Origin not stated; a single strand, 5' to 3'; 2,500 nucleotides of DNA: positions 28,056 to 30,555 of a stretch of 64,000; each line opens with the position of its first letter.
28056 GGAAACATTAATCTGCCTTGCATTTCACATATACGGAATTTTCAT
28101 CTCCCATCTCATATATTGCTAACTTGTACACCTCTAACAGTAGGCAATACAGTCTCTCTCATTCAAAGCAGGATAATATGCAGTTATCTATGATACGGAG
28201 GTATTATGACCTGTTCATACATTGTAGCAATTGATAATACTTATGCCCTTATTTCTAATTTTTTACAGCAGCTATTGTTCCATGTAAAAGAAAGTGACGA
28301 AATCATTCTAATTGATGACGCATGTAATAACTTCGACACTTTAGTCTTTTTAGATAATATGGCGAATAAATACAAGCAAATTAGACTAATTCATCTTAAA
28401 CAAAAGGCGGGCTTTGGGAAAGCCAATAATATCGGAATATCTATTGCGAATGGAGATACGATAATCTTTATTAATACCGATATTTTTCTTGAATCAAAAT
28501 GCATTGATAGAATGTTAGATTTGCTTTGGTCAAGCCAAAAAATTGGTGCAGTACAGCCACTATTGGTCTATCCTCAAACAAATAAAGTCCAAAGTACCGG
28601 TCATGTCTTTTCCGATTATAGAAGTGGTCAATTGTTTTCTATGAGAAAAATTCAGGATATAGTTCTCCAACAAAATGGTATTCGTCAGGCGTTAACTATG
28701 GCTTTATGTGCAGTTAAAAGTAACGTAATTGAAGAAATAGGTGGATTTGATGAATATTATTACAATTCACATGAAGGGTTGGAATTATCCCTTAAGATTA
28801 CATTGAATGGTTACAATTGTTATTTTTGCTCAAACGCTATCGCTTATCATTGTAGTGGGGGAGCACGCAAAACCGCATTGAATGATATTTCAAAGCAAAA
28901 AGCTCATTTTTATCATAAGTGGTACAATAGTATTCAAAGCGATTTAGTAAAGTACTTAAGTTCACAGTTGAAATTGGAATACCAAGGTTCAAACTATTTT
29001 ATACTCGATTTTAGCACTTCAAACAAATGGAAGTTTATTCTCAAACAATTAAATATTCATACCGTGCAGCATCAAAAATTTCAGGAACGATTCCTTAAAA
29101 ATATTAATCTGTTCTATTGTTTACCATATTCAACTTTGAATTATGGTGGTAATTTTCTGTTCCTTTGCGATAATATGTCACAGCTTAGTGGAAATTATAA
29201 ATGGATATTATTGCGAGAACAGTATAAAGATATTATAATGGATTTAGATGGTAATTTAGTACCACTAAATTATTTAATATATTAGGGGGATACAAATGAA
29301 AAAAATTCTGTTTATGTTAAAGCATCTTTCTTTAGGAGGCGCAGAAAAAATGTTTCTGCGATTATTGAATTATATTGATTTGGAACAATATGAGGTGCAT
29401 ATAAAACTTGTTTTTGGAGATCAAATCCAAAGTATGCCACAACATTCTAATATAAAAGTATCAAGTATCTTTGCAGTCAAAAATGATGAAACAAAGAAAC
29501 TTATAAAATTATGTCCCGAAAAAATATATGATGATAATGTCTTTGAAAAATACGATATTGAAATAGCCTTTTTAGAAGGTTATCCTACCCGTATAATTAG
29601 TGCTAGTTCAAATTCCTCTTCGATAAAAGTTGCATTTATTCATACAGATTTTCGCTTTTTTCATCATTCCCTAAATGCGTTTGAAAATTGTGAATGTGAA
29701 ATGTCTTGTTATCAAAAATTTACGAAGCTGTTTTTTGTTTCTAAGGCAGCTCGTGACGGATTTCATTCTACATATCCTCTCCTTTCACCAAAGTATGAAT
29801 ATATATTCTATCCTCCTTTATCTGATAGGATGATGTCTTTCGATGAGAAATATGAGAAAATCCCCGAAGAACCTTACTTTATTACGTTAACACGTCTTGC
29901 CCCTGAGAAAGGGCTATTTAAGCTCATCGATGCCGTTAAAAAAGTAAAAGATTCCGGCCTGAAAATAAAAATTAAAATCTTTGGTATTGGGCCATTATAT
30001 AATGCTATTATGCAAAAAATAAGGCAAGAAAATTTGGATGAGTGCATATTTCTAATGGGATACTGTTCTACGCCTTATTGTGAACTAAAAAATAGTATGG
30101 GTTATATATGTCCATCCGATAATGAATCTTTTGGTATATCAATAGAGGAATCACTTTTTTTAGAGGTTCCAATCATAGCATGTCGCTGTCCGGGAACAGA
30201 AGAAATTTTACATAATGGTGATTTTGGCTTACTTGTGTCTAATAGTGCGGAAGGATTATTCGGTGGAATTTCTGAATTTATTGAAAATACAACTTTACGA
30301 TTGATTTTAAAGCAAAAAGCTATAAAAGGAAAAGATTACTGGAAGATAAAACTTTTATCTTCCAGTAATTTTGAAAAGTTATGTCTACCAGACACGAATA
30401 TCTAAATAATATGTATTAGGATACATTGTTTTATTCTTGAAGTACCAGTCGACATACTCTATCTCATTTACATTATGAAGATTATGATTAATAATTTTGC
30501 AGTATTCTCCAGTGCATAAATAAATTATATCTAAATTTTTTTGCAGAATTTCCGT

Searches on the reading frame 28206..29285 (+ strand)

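Call 40: search_protein_families(library=pfam, proteins=[window:28206-29285:+], max_evalue=0.001)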
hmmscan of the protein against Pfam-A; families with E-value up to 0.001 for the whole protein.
window:28206-29285:+ (359 aa): 3 families
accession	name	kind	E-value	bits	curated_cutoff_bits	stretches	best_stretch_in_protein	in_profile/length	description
PF00535.33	Glycos_transf_2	-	2.6e-14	53.9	23.3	1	18-134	11-130/168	Glycosyl transferase family 2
PF10111.15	Glyco_tranf_2_2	-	5e-12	46.3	27.3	1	20-218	20-219/276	Glycosyltransferase like family 2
PF13641.12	Glyco_tranf_2_3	-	4.3e-09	37.2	27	1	14-218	14-214/230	Glycosyltransferase like family 2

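Call 92: search_protein_families(library=padloc, proteins=[window:28206-29285:+], max_evalue=0.001)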
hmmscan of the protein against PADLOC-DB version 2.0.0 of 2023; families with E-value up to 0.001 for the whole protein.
window:28206-29285:+ (359 aa): 0 families

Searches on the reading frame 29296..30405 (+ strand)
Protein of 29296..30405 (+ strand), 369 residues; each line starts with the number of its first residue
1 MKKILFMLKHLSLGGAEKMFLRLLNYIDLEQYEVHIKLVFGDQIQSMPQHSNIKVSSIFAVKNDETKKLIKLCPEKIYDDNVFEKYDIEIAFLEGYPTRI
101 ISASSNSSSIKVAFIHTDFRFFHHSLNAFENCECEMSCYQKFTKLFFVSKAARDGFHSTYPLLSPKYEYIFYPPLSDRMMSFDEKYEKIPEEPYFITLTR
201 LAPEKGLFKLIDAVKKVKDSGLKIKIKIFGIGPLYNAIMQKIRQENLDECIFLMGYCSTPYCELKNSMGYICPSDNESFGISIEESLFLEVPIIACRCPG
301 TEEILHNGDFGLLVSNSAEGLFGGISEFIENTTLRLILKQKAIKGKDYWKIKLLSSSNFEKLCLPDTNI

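Call 40: search_protein_families(library=pfam, proteins=[window:29296-30405:+], max_evalue=0.001)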
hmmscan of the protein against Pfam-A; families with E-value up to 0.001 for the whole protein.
window:29296-30405:+ (369 aa): 2 families
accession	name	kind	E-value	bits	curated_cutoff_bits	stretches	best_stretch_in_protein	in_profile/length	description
PF00534.26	Glycos_transf_1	-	1.8e-22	80.1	26.4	1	184-344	7-171/172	Glycosyl transferases group 1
PF13692.12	Glyco_trans_1_4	-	2.1e-17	64.1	27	1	193-331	2-142/142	Glycosyl transferases group 1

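Call 92: search_protein_families(library=padloc, proteins=[window:29296-30405:+], max_evalue=0.001)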
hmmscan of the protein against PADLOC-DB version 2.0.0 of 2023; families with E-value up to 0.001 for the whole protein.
window:29296-30405:+ (369 aa): 0 families
